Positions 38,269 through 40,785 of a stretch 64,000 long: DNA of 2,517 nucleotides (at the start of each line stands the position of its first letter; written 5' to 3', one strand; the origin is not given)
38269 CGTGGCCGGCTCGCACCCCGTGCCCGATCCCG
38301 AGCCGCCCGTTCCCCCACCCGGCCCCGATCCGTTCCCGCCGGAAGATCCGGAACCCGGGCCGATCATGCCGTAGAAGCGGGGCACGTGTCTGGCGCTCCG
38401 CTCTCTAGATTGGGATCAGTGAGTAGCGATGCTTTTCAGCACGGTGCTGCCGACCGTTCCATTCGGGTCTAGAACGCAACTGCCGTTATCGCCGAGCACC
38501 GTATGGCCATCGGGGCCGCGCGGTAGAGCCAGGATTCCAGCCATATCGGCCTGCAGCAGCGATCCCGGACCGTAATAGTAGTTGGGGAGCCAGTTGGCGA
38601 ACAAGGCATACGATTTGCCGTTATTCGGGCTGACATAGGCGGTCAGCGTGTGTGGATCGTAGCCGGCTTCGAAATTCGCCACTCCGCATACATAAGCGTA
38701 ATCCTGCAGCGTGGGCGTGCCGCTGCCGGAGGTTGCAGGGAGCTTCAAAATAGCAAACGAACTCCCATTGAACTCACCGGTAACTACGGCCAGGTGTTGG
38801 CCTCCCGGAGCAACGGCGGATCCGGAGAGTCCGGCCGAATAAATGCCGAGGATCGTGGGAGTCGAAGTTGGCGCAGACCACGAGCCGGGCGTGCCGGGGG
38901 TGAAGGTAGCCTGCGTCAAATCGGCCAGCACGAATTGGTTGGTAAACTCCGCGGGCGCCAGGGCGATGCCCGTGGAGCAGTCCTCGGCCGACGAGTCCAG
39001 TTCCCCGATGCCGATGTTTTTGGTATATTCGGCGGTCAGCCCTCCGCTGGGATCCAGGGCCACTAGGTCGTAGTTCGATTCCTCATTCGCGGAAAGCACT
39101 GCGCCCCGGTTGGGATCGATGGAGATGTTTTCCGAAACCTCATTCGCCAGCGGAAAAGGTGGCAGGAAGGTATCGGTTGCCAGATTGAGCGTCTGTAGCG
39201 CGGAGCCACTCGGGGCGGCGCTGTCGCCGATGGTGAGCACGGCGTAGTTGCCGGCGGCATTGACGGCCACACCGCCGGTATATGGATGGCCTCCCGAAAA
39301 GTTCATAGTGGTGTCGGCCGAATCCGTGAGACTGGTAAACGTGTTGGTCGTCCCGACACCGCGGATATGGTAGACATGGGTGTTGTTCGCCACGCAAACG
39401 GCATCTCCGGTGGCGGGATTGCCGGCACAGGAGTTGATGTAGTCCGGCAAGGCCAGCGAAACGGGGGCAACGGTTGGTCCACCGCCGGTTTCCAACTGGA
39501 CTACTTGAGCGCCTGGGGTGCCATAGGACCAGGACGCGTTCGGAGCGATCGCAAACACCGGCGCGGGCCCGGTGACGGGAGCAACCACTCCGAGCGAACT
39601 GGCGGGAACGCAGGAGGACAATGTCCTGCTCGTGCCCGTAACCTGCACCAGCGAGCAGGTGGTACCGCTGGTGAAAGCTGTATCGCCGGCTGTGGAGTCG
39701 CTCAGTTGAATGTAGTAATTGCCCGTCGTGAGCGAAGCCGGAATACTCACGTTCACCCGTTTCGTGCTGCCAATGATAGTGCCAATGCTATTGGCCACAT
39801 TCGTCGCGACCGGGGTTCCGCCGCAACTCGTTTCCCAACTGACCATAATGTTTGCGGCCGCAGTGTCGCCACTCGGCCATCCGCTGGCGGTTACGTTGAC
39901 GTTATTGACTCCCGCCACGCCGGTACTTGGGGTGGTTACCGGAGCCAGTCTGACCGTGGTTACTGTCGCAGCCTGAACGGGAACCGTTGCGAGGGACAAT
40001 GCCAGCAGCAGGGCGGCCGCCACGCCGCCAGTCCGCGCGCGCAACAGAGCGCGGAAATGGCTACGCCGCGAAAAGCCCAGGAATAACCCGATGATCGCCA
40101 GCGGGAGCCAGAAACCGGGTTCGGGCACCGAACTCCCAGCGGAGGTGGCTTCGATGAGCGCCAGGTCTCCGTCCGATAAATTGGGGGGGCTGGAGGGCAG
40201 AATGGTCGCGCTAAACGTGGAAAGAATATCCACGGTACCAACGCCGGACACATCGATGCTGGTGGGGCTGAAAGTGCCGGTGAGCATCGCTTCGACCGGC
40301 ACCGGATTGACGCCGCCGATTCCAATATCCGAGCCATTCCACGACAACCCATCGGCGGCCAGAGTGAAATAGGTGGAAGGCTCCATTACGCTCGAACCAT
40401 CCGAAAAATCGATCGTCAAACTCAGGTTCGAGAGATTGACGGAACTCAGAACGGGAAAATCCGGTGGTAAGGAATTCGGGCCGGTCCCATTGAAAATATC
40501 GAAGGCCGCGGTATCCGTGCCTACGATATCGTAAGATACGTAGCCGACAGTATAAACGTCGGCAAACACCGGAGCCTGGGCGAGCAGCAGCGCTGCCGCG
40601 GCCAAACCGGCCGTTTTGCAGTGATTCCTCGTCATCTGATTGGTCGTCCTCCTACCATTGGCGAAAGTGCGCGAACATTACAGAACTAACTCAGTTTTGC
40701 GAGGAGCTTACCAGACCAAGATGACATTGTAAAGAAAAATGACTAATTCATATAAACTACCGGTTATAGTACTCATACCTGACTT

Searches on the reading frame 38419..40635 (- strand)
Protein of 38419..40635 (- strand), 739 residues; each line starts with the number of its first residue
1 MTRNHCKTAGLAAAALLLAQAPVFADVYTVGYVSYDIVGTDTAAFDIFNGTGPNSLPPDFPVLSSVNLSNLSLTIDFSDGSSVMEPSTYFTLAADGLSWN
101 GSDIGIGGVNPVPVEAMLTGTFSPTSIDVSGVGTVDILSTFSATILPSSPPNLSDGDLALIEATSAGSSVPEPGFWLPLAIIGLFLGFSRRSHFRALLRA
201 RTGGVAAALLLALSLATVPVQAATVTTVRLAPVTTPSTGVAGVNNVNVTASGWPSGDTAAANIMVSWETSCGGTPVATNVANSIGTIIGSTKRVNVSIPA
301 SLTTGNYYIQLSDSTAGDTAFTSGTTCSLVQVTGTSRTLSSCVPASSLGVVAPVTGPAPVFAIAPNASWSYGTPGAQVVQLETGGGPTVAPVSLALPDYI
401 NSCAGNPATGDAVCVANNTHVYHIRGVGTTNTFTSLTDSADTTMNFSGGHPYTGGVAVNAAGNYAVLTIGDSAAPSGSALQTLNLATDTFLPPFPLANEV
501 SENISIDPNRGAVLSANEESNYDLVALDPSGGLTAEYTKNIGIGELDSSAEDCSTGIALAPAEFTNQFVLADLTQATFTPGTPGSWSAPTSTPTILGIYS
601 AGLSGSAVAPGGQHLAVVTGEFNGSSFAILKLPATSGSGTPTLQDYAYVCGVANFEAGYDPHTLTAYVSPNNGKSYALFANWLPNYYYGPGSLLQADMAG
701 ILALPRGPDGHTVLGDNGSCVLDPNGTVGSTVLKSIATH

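Call 27: find_encoding_contigs(protein=window:38419-40635:-, flank=10000, max_places=1)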
Protein window:38419-40635:- (739 aa): 5 contigs read that carry it; 1 place shown.
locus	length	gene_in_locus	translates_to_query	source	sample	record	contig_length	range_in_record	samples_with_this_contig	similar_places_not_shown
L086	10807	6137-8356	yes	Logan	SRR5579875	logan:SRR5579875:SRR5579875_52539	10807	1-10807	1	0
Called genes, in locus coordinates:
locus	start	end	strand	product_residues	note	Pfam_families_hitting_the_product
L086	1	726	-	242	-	?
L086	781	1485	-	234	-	PF03737:RraA-like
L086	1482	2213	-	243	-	PF02585:PIG-L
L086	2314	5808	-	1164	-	-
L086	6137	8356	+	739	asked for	-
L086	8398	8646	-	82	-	-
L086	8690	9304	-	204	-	-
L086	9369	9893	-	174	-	PF08534:Redoxin, PF00578:AhpC-TSA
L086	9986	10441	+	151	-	PF12973:Cupin_7 (faint)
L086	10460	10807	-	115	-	?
